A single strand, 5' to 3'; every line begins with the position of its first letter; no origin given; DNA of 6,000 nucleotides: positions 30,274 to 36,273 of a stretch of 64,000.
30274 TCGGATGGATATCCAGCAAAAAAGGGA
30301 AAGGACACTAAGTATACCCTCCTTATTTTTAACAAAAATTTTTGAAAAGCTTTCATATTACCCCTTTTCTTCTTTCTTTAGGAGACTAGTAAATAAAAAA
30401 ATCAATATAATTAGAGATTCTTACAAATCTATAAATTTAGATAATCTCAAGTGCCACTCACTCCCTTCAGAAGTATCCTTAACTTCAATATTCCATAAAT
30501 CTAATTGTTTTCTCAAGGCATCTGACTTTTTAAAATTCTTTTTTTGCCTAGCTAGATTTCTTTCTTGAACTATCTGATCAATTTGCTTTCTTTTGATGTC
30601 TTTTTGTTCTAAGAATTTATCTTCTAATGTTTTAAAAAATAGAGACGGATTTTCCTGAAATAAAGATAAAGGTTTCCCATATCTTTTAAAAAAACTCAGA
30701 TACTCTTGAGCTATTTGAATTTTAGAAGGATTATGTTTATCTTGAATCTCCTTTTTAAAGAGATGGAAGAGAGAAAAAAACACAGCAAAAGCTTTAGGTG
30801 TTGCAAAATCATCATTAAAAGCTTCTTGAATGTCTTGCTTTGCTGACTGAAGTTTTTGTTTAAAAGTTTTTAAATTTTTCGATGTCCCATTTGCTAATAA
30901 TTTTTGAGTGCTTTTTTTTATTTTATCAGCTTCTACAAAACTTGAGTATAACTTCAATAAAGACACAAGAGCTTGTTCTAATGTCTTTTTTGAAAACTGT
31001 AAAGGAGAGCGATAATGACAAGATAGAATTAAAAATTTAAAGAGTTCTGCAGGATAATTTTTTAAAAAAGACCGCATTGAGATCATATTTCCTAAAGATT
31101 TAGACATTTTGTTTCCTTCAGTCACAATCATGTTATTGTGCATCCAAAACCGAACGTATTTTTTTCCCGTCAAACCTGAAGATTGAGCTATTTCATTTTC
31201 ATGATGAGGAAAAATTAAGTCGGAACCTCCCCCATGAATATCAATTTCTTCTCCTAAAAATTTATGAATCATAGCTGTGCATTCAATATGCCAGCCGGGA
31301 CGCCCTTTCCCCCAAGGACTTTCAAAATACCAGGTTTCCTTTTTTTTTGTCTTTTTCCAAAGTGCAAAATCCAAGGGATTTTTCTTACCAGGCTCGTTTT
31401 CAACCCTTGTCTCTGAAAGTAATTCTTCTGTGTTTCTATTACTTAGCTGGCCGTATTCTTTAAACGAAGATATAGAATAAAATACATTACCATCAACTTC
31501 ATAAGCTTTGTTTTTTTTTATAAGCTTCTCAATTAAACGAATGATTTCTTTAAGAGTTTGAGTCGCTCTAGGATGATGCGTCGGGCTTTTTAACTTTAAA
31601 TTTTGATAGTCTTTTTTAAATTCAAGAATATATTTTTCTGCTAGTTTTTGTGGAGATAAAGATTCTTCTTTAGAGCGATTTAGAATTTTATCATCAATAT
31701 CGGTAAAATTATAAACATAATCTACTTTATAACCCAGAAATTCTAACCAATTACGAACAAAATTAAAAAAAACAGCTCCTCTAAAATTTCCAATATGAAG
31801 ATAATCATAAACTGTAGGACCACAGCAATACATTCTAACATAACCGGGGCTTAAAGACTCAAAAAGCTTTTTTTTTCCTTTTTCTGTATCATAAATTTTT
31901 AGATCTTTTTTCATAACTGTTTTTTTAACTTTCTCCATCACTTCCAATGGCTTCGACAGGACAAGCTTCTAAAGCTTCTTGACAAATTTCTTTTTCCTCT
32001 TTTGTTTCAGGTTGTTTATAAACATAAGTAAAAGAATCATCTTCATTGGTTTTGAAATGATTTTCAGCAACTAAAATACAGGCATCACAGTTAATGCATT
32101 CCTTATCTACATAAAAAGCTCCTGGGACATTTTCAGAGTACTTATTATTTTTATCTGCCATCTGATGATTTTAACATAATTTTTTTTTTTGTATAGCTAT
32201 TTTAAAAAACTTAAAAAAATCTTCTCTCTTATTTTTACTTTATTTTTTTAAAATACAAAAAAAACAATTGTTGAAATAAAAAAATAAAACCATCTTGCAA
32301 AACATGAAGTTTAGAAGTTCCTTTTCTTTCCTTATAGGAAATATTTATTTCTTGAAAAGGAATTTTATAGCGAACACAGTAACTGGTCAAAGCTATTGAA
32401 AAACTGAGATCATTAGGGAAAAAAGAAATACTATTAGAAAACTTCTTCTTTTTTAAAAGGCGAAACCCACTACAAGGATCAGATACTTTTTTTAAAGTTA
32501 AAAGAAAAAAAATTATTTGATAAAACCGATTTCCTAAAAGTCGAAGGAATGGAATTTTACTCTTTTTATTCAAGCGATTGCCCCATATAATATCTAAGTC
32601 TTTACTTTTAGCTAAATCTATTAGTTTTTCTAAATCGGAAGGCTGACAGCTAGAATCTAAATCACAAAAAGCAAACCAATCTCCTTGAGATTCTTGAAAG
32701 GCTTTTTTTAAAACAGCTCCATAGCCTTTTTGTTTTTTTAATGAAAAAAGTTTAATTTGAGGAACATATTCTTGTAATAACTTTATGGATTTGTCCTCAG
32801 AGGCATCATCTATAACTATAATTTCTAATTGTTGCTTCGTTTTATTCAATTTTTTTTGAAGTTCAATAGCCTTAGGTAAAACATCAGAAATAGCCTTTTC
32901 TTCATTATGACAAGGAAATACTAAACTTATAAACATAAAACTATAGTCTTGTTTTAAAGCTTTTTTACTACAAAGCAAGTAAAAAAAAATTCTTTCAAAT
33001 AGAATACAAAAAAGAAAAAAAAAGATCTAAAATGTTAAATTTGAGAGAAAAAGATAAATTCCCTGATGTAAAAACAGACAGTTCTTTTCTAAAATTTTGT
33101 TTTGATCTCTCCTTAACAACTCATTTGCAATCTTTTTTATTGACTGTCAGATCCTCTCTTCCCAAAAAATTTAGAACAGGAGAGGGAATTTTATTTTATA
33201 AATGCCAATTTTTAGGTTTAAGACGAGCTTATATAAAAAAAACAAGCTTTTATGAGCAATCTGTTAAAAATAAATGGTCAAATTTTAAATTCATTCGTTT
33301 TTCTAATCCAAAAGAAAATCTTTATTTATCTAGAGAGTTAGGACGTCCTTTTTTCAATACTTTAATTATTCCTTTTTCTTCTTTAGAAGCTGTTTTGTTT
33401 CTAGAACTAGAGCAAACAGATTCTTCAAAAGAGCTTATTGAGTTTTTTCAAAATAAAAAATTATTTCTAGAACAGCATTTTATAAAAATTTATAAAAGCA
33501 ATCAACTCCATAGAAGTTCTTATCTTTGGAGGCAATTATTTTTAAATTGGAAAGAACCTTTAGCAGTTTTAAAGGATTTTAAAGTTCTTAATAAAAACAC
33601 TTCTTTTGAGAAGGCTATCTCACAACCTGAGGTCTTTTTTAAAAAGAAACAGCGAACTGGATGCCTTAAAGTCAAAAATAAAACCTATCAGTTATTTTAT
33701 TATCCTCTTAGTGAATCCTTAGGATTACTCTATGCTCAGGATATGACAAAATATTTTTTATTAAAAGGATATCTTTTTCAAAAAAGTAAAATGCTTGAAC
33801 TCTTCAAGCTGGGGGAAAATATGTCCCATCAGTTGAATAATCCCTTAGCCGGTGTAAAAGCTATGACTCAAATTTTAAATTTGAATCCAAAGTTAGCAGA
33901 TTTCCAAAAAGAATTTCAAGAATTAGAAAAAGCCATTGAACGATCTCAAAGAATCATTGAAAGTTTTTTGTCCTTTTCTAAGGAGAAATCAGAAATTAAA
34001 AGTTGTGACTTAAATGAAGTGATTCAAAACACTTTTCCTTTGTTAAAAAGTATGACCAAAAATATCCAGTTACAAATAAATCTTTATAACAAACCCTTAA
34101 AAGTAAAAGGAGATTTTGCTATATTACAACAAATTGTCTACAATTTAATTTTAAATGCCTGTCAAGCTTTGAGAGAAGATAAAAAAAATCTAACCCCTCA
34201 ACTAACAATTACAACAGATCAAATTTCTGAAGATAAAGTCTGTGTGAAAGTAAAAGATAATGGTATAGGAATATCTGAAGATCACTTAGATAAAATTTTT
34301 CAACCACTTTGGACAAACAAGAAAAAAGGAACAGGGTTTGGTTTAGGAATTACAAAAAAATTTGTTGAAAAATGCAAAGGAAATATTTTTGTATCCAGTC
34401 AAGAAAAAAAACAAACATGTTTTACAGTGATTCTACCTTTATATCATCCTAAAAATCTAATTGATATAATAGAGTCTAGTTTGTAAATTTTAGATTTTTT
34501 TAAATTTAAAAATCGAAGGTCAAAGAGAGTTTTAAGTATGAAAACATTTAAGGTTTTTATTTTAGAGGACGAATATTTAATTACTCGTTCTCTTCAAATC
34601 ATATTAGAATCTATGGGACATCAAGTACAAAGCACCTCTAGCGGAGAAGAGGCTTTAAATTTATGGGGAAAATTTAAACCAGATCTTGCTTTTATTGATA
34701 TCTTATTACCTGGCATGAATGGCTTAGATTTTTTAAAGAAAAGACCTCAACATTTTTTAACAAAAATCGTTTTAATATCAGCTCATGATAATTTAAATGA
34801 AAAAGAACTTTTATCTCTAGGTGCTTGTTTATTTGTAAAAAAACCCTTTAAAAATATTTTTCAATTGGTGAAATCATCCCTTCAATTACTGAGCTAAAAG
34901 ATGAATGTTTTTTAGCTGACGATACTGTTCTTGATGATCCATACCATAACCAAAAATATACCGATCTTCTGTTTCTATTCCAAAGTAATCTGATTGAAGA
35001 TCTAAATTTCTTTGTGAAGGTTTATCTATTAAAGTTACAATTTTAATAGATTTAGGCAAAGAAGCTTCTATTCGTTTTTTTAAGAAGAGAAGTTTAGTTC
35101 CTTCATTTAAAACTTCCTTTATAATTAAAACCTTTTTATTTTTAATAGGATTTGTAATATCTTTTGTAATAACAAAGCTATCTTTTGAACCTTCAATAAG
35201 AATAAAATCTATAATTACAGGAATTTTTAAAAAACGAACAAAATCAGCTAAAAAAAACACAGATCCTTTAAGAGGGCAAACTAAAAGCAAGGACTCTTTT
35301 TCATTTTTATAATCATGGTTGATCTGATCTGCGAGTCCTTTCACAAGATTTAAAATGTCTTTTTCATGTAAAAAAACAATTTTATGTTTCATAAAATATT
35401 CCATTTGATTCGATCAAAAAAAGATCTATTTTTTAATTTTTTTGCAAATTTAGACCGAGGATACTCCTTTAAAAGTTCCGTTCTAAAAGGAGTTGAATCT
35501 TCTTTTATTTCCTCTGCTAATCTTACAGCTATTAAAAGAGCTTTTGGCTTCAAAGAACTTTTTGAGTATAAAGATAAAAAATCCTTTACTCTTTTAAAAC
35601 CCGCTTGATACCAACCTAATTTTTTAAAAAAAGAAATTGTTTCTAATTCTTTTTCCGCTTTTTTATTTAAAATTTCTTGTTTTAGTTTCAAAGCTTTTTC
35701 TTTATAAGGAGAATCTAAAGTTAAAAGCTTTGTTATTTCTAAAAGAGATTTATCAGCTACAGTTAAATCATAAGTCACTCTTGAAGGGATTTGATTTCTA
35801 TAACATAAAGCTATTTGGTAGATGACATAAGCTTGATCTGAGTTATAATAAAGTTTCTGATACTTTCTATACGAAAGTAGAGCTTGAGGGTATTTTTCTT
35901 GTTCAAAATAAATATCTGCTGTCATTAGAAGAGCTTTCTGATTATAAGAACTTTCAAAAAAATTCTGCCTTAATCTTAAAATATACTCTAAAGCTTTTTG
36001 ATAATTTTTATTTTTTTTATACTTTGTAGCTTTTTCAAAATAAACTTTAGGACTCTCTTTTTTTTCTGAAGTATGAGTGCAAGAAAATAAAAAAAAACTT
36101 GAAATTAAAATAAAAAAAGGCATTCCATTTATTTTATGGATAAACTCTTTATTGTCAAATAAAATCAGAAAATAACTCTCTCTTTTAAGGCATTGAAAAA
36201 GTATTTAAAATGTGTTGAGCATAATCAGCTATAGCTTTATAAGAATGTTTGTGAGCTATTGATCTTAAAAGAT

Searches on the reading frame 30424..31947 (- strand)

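Call 28: search_protein_families(library=pfam, proteins=[window:30424-31947:-], max_evalue=0.0001)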
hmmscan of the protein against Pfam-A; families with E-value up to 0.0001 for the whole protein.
window:30424-31947:- (508 aa): 5 families
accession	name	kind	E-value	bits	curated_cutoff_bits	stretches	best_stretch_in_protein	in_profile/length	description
PF01406.26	tRNA-synt_1e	-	3.1e-121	404.8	27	1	29-326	2-299/301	tRNA synthetases class I (C) catalytic domain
PF09190.17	DALR_2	-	5.5e-09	36.9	22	1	374-431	3-57/57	DALR domain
PF09334.17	tRNA-synt_1g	-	6.3e-09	35.5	20.1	0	264-322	311-370/391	tRNA synthetases class I (M)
PF01921.24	tRNA-synt_1f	-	4.1e-08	33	27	0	272-338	274-340/360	tRNA synthetases class I (K)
PF00133.28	tRNA-synt_1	-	1.7e-06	27.5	22.7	1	204-317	300-412/414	tRNA synthetases class I (I, L, M and V)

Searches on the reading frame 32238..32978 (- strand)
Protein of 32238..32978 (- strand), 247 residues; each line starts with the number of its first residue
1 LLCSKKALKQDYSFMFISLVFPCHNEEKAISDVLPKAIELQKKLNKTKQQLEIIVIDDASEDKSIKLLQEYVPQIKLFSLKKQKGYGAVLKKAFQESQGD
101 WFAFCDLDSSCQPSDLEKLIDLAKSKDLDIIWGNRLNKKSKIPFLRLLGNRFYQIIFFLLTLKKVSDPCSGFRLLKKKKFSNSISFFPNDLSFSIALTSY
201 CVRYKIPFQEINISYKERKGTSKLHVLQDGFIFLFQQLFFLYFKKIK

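Call 28: search_protein_families(library=pfam, proteins=[window:32238-32978:-], max_evalue=0.0001)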
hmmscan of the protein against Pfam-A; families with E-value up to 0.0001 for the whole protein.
window:32238-32978:- (247 aa): 2 families
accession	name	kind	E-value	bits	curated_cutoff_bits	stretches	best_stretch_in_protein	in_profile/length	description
PF00535.33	Glycos_transf_2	-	1.8e-29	103.3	23.3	1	18-180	1-164/168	Glycosyl transferase family 2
PF10111.15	Glyco_tranf_2_2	-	7.4e-07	29.4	27.3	1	18-129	1-112/276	Glycosyltransferase like family 2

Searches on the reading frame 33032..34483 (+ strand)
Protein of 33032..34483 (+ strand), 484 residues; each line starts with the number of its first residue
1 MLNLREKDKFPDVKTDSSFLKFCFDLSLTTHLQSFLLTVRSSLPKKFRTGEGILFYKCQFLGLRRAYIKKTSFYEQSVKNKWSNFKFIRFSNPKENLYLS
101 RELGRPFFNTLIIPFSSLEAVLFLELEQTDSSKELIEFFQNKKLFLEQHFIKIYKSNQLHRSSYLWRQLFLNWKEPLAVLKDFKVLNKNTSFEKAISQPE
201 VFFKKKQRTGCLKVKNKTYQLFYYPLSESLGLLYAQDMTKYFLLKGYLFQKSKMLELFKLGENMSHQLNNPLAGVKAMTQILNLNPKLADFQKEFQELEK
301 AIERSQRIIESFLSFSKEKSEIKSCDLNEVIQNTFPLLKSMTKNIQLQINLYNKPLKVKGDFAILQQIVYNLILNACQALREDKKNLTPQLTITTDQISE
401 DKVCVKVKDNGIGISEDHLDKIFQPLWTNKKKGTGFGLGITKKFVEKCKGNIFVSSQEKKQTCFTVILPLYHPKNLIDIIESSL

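Call 28: search_protein_families(library=pfam, proteins=[window:33032-34483:+], max_evalue=0.0001)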
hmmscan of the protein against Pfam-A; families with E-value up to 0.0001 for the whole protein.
window:33032-34483:+ (484 aa): 2 families
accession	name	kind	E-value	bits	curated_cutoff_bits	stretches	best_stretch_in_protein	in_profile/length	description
PF02518.31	HATPase_c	-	2.8e-23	82.9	26.4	1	361-471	2-110/111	Histidine kinase-, DNA gyrase B-, and HSP90-like ATPase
PF00512.31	HisKA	-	9.7e-11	42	26.9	1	263-320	8-65/66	His Kinase A (phospho-acceptor) domain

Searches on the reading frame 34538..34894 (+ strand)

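Call 28: search_protein_families(library=pfam, proteins=[window:34538-34894:+], max_evalue=0.0001)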
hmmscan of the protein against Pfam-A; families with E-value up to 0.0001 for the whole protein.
window:34538-34894:+ (119 aa): 1 family
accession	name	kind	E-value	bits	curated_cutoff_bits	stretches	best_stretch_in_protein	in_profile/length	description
PF00072.30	Response_reg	-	1.5e-20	73.9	30.2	1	6-105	1-102/111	Response regulator receiver domain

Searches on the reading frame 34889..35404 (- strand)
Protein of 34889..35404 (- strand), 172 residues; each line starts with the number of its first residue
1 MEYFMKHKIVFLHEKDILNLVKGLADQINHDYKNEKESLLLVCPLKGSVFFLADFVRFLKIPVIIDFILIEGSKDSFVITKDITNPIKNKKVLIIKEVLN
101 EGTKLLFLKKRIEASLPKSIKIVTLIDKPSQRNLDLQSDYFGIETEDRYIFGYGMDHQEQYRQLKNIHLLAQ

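Call 28: search_protein_families(library=pfam, proteins=[window:34889-35404:-], max_evalue=0.0001)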
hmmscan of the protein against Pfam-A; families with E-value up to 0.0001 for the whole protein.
window:34889-35404:- (172 aa): 1 family
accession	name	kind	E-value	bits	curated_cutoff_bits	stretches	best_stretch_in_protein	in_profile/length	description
PF00156.33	Pribosyltran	-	2.6e-15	56.5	26.3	1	15-158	9-156/158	Phosphoribosyl transferase domain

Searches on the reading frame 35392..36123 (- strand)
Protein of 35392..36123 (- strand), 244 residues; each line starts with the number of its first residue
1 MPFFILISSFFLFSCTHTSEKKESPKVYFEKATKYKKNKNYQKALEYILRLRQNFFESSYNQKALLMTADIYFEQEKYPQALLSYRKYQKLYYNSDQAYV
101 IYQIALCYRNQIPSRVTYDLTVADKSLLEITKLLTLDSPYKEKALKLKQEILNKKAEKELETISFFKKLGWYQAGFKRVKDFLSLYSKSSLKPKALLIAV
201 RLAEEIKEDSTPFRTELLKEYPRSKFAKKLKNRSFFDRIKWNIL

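Call 28: search_protein_families(library=pfam, proteins=[window:35392-36123:-], max_evalue=0.0001)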
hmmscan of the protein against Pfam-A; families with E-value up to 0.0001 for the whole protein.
window:35392-36123:- (244 aa): 1 family
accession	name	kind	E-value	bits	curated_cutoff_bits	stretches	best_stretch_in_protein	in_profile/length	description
PF13525.12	YfiO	-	9.6e-16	58.6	25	1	23-202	3-187/203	Outer membrane lipoprotein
